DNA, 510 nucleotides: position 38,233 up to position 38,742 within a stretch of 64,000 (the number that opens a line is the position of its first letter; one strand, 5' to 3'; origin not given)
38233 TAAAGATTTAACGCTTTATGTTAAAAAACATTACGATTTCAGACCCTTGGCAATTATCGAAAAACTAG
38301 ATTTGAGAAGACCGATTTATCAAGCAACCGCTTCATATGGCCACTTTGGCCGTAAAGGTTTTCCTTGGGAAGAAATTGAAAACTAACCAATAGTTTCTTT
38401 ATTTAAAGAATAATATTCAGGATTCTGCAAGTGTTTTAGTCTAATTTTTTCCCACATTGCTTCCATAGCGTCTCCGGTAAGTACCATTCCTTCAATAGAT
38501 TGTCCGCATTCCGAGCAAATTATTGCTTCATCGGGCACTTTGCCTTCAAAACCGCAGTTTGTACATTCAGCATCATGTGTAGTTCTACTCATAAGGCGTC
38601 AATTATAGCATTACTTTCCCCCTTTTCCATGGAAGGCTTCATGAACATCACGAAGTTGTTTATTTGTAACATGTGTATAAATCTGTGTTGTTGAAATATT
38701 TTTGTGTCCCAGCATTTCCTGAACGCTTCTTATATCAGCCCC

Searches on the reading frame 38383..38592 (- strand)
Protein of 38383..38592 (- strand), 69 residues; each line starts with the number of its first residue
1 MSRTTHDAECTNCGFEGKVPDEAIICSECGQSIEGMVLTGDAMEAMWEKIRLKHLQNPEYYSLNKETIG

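Call 17: search_protein_families(library=pfam, proteins=[window:38383-38592:-], max_evalue=0.001)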
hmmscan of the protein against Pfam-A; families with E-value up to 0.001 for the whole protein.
window:38383-38592:- (69 aa): 2 families
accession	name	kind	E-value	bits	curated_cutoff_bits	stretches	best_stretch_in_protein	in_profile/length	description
PF13240.11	Zn_Ribbon_1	-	0.00037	20.6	25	0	18-31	8-21/23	zinc-ribbon domain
PF23477.1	zf_Tbcl_2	-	0.00048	20.2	27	0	3-20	1-18/37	Probable treble clef zinc finger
